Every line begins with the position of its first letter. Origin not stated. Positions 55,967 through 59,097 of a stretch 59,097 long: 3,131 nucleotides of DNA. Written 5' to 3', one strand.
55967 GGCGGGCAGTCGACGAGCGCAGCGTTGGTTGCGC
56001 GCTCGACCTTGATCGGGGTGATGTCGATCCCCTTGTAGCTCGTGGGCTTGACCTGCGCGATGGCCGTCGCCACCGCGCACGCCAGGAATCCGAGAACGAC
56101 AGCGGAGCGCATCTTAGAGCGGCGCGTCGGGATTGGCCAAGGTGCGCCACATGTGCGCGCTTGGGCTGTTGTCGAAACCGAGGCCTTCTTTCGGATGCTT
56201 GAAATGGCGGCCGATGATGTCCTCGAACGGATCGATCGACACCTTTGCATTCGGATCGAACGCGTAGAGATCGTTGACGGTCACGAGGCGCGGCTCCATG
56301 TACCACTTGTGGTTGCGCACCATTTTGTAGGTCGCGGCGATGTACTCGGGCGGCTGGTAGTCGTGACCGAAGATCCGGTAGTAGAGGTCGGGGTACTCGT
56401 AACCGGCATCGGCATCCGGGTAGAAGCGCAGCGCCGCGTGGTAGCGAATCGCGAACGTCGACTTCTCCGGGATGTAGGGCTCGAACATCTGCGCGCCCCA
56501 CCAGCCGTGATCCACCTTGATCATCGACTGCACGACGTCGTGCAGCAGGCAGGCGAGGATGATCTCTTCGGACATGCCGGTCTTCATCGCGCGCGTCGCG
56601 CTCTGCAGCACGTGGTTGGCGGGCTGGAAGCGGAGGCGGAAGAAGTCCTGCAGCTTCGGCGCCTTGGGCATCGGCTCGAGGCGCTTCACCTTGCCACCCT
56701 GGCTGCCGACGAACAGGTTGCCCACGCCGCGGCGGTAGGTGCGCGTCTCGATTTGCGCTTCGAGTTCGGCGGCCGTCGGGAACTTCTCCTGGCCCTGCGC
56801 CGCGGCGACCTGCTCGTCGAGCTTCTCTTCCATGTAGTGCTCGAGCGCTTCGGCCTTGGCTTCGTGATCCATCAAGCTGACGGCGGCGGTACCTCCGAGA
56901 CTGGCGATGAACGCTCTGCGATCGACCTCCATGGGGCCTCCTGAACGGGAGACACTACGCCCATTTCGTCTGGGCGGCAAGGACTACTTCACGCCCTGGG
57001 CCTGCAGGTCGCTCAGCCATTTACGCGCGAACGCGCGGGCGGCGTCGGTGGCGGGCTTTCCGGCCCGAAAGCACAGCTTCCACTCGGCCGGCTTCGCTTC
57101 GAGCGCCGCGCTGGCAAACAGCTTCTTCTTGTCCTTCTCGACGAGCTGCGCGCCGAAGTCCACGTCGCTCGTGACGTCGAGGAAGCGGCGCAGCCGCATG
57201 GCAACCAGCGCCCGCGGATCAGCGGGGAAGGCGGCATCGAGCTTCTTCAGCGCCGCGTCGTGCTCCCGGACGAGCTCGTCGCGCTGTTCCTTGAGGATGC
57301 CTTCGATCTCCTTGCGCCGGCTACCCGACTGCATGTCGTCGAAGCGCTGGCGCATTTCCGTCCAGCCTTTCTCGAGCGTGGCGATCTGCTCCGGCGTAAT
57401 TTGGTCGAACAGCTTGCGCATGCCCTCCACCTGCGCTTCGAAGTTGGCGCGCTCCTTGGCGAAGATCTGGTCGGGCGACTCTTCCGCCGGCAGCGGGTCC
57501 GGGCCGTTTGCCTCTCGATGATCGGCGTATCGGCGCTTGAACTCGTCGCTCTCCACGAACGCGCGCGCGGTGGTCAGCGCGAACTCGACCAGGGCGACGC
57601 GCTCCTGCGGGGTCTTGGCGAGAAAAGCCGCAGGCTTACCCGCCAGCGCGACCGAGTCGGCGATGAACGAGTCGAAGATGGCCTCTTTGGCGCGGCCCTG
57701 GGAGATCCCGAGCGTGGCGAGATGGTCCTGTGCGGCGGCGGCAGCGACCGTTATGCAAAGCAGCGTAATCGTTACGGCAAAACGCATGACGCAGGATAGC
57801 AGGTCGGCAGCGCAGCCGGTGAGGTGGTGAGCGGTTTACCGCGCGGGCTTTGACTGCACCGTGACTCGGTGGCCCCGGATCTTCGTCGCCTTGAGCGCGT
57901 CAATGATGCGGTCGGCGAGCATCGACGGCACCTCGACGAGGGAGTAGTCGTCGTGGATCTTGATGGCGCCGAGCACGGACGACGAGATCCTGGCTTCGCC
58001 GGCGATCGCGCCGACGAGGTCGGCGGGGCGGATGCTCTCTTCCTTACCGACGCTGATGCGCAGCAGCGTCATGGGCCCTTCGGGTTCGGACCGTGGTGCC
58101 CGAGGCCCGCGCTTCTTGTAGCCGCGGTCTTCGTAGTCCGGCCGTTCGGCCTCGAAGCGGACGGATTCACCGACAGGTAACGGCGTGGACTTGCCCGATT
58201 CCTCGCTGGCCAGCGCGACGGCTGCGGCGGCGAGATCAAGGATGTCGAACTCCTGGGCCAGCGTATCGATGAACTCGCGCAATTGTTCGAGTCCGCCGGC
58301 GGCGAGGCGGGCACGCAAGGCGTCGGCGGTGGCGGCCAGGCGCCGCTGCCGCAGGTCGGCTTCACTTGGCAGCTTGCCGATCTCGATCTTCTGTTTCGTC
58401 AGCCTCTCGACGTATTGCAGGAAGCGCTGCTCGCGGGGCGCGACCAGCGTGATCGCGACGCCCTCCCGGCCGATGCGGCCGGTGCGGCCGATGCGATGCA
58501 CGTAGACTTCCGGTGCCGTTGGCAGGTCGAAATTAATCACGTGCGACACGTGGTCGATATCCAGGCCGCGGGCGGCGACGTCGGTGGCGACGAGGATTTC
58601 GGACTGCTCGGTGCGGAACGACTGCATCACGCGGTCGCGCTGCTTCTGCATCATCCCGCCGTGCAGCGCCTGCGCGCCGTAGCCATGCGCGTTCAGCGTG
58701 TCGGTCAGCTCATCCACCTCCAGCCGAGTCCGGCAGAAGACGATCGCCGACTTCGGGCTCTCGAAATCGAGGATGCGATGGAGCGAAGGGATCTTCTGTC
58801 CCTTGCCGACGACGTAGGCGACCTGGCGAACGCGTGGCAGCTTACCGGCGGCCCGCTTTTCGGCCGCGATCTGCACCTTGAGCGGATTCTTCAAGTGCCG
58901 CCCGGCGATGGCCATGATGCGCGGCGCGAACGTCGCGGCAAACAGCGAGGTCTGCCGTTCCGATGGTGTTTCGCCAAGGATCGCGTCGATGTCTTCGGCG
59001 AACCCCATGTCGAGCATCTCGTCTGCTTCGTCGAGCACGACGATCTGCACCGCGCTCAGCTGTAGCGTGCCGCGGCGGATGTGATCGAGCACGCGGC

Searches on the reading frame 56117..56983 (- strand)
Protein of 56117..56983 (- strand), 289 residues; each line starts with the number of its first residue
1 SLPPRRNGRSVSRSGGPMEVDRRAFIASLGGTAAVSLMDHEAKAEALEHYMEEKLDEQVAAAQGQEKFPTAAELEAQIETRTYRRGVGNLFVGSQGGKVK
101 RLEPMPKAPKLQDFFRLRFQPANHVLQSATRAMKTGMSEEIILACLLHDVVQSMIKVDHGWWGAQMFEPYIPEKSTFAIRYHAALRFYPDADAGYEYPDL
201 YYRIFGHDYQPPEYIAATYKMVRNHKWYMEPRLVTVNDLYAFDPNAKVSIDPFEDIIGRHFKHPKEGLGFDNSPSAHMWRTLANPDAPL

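Call 29: search_protein_families(library=ncbifam, proteins=[window:56117-56983:-], max_evalue=0.00001)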
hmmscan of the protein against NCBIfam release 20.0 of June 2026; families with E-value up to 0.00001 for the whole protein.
window:56117-56983:- (289 aa): 2 families
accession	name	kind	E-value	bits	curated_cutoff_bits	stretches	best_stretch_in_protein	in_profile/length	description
TIGR03276.1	Phn-HD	hypoth_equivalog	1.8e-06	27.6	214.6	0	122-182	27-98/179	phosphonate degradation HD-domain oxygenase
NF049941.1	HyMthAminphonOxyTmpB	equivalog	5e-06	26.4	300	0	122-188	31-108/188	(R)-1-hydroxy-2-trimethylaminoethylphosphonate oxygenase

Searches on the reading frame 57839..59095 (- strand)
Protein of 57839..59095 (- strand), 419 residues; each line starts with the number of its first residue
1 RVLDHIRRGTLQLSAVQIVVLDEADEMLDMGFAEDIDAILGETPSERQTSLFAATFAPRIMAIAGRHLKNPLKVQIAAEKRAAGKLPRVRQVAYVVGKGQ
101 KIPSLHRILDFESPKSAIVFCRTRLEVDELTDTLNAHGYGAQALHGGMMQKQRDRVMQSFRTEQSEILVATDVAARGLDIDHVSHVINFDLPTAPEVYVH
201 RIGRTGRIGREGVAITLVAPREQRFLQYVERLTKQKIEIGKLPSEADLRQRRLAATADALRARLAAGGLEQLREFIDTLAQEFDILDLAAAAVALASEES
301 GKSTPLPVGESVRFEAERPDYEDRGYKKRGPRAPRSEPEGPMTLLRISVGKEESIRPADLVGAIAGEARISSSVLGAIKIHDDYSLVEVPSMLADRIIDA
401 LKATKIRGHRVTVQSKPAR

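Call 29: search_protein_families(library=ncbifam, proteins=[window:57839-59095:-], max_evalue=0.00001)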
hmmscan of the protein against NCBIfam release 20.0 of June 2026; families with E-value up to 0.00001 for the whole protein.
window:57839-59095:- (419 aa): 27 families (the best 25 are shown)
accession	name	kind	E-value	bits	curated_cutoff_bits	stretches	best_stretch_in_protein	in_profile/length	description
NF053631.1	RNA_helic_CshA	equivalog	5.6e-99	331.9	646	1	1-302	127-425/434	degradosome RNA helicase CshA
NF008744.0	PRK11776.1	equivalog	7.9e-96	321.4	524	2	1-271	133-397/460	ATP-dependent RNA helicase DbpA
NF008642.0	PRK11634.1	equivalog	5.5e-85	286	989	1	1-410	135-553/628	DEAD/DEAH family ATP-dependent RNA helicase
NF053710.1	RNA_heli_RhlE2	exception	8.1e-69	232.6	925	1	1-241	139-376/635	RNA helicase RhlE2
NF008394.0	PRK11192.1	equivalog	7.6e-65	219.4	507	1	1-238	135-371/441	ATP-dependent RNA helicase SrmB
NF053711.1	RNA_heli_RhlE1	exception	1.6e-64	218.3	750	1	1-238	134-368/434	RNA helicase RhlE1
NF053636.1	DDHlcsCsdAPsy1082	equivalog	4.4e-60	203.7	890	1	1-242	135-371/512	DEAD/DEAH box helicase CsdA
NF007882.0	PRK10590.1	equivalog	1.3e-59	202.3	743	1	1-237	135-368/456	ATP-dependent RNA helicase RhlE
NF003419.0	PRK04837.1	equivalog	3.2e-56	190.9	588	1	1-249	144-391/424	ATP-dependent RNA helicase RhlB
NF002340.1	PRK01297.1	equivalog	4.8e-54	183.6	564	1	1-237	137-372/372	ATP-dependent RNA helicase RhlB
NF003390.0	PRK04537.1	equivalog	1.3e-51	176.3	732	1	3-246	146-389/572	ATP-dependent RNA helicase RhlB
TIGR01389.1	recQ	equivalog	1.2e-22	80.1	640.2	1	92-231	202-341/591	DNA helicase RecQ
TIGR00614.1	recQ_fam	subfamily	1.9e-17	63.2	219.8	1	105-227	216-339/470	RecQ family ATP-dependent DNA helicase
NF008279.0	PRK11057.1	equivalog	6.8e-17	61.1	1015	1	95-228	217-350/608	ATP-dependent DNA helicase RecQ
NF038317.1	DISARM_DrmD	equivalog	2e-15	56.2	610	1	117-218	509-618/1021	DISARM system SNF2-like helicase DrmD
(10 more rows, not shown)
